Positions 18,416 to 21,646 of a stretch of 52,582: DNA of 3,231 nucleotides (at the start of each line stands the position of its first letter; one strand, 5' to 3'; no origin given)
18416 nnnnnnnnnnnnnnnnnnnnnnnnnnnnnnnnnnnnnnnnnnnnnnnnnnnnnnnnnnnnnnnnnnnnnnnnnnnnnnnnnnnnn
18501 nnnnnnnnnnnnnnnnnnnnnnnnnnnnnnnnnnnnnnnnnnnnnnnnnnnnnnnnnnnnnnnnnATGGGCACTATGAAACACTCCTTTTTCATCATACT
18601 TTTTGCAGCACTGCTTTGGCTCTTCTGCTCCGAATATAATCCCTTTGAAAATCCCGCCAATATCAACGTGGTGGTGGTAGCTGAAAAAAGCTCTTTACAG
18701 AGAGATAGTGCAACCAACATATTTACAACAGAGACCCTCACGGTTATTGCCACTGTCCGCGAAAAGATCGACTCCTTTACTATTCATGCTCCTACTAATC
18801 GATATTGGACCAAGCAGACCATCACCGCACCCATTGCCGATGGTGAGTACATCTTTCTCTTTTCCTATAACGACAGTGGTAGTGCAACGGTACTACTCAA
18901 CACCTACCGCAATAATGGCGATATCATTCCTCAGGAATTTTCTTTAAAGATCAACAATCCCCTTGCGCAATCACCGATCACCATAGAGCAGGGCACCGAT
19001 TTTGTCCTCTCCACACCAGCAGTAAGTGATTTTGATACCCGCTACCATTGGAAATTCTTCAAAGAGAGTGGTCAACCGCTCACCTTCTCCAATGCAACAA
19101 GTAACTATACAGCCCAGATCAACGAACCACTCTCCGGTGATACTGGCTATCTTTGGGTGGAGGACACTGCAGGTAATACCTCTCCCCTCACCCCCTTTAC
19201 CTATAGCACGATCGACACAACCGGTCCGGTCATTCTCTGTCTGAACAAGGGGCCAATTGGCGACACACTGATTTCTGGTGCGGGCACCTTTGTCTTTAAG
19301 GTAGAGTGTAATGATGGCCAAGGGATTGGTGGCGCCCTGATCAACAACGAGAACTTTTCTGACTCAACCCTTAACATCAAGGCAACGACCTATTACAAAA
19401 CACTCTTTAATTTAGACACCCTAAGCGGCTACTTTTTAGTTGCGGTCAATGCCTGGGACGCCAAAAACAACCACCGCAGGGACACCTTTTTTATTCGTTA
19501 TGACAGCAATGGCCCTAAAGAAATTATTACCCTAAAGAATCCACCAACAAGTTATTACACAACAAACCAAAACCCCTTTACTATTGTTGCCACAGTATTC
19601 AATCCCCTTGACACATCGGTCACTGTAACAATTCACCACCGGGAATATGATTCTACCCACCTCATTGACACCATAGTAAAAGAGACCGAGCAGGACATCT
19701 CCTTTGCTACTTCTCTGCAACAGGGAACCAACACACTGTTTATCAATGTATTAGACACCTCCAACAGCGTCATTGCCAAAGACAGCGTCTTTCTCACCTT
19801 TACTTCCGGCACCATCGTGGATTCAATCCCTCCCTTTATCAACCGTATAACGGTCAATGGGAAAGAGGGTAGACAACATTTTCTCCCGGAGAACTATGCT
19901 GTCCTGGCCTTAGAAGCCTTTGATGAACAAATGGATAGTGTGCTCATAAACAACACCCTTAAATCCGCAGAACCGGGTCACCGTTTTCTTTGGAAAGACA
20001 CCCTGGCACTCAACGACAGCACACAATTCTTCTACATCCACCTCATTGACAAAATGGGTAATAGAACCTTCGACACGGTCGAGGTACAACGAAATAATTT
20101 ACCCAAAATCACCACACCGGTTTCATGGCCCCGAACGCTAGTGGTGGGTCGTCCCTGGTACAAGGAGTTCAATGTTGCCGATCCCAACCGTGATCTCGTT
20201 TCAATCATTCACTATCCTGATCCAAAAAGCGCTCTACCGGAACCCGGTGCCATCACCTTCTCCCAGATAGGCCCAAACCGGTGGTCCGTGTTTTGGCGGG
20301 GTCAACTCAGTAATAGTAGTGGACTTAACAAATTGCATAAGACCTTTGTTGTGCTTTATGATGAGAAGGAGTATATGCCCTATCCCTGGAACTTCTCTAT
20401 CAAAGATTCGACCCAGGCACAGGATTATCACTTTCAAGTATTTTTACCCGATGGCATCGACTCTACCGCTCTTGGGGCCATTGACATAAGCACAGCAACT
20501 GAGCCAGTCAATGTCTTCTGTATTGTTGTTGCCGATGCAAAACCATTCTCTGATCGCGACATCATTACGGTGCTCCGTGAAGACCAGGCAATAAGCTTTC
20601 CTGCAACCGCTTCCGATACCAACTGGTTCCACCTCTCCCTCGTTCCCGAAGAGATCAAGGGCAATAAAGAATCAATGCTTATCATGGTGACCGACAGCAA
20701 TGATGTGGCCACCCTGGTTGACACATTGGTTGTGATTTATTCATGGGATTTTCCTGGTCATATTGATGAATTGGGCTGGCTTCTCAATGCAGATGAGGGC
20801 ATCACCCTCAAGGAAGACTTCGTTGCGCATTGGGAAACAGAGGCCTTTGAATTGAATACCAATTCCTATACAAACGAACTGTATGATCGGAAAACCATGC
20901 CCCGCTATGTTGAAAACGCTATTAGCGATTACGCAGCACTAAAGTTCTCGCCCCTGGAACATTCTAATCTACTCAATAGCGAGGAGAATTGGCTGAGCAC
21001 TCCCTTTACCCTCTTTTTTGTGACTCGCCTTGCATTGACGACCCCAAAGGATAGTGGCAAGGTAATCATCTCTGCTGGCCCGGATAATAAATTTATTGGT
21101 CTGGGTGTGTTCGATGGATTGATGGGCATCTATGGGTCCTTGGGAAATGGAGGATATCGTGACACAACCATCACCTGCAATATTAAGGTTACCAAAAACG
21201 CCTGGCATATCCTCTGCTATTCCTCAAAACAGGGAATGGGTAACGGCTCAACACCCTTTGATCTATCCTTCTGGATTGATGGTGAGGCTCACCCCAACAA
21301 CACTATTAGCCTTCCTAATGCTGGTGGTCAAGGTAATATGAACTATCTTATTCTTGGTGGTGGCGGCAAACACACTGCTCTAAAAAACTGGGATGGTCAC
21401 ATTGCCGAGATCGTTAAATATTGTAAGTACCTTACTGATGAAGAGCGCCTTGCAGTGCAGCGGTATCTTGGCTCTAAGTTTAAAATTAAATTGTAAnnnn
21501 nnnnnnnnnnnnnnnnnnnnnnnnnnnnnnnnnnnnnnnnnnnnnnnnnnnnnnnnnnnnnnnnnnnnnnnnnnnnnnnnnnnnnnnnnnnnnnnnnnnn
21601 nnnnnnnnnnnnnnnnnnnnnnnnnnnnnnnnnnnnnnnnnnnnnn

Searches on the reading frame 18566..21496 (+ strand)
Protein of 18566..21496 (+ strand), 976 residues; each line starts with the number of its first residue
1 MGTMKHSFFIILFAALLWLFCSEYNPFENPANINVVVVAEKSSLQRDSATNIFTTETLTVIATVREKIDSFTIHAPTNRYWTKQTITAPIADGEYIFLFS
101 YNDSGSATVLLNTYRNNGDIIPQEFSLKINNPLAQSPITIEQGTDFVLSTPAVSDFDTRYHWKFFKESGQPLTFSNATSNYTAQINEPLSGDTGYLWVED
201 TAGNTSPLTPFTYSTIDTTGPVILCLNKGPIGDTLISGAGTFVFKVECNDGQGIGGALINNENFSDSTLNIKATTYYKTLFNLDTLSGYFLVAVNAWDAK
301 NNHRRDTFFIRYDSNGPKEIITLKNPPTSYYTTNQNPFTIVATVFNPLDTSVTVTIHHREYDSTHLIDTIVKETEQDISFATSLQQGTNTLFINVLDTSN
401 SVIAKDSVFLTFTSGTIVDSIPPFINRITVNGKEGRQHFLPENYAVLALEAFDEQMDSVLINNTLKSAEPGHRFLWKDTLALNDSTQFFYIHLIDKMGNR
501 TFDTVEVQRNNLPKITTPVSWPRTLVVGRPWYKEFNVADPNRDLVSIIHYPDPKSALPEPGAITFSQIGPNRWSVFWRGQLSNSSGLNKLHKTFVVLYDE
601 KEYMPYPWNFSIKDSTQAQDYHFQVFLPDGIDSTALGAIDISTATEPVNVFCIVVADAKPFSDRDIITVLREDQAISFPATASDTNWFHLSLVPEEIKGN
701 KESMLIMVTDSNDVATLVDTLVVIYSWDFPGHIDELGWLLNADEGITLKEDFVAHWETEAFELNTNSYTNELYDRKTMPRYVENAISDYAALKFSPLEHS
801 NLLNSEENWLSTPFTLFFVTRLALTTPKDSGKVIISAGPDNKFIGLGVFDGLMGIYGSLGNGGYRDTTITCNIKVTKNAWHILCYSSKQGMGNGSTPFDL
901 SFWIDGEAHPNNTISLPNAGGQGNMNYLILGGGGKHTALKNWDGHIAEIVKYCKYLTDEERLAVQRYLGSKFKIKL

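Call 10: search_protein_families(library=pfam, proteins=[window:18566-21496:+])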
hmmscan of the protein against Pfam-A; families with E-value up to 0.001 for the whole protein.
window:18566-21496:+ (976 aa): 0 families

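Call 39: find_homologous_proteins(query=window:18566-21496:+)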
Query window:18566-21496:+ (976 aa): 12 proteins with E <= 0.001 among 8000 candidates.
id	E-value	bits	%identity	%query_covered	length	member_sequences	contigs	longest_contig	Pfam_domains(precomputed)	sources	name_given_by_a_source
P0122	0.0e+0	2255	100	100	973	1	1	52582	-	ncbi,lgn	-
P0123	0.0e+0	1144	54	100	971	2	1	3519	-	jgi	jgi:hypothetical protein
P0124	0.0e+0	1122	53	100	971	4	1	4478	-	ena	-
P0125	0.0e+0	1117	52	100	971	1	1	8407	-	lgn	-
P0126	0.0e+0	1107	52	100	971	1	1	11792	-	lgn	-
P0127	3.5e-298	1010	48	100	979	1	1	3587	-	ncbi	-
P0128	2.2e-275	934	46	100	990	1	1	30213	-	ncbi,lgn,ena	-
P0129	4.4e-271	920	45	100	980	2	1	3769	-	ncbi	-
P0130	1.3e-204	700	53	63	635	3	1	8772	-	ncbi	-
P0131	7.1e-148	512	32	100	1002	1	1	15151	-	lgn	-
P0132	1.5e-39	154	39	25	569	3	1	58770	-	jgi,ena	-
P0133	4.8e-37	145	38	25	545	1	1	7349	-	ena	-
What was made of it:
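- Tried and rejected: The upstream 976-aa gene has only 12 homologs (at most 54% identity, call 39).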

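Call 40: find_encoding_contigs(protein=P0126, flank=10000, max_places=3)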
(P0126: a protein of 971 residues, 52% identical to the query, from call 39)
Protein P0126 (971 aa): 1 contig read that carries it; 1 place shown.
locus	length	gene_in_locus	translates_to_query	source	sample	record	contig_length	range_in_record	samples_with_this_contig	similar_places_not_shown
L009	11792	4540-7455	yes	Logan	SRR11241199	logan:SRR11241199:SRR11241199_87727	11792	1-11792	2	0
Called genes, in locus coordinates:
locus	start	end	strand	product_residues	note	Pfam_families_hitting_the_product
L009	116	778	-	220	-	PF07947:YhhN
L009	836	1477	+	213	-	-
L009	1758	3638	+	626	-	PF00069:Pkinase, PF01636:APH (faint), PF07714:PK_Tyr_Ser-Thr, PF03109:ABC1 (weak), PF17667:Pkinase_fungal (weak)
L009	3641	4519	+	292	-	-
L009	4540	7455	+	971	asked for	-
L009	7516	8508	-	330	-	PF02729:OTCace_N, PF00185:OTCace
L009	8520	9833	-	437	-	-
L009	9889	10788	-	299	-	PF00696:AA_kinase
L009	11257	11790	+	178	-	?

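Call 41: find_encoding_contigs(protein=P0128, flank=10000, max_places=3)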
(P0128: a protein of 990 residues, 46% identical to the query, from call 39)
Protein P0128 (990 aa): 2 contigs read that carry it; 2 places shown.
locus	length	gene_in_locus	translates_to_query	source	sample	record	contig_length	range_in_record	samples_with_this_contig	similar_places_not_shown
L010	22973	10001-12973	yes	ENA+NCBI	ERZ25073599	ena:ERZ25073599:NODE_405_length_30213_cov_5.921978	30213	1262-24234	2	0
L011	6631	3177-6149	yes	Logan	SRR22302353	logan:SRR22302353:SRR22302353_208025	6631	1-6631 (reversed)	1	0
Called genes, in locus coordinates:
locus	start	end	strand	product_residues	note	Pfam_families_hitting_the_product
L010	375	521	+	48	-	-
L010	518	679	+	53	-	-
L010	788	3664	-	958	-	PF02837:Glyco_hydro_2_N (faint), PF22666:Glyco_hydro_2_N2, PF00703:Glyco_hydro_2, PF02836:Glyco_hydro_2_C (faint), PF18368:Ig_GlcNase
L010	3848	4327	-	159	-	PF00515:TPR_1 (faint), PF07719:TPR_2 (faint), PF13414:TPR_11 (faint), PF13431:TPR_17 (faint)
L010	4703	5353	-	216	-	PF07947:YhhN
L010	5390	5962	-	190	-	-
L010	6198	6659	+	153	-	-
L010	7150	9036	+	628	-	PF00069:Pkinase, PF01636:APH (faint), PF07714:PK_Tyr_Ser-Thr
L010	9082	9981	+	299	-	-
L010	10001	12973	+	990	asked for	-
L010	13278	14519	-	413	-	-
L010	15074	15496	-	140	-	PF02574:S-methyl_trans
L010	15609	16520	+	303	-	-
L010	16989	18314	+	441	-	PF00365:PFK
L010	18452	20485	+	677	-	PF00246:Peptidase_M14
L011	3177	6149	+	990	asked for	-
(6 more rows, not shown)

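Call 42: find_encoding_contigs(protein=P0125, flank=10000, max_places=3)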
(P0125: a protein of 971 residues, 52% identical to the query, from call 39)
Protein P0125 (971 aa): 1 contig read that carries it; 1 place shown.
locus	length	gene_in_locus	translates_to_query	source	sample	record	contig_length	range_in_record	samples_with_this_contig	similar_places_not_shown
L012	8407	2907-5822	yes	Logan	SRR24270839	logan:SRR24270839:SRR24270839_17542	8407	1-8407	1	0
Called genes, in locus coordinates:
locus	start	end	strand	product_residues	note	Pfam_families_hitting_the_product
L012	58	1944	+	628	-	PF00069:Pkinase, PF01636:APH (faint), PF07714:PK_Tyr_Ser-Thr, PF03109:ABC1 (faint), PF17667:Pkinase_fungal (weak)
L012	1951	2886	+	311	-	-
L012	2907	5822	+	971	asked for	-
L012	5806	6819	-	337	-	PF02729:OTCace_N, PF00185:OTCace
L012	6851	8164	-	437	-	-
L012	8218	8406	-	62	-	?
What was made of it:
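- Relatives are too diverged to show the alternative orientation or an empty site (calls 40-42).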

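Call 66: search_protein_families(library=ncbifam, proteins=[window:18566-21496:+], max_evalue=0.01)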
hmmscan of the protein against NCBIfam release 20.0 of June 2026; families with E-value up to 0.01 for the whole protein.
window:18566-21496:+ (976 aa): 0 families
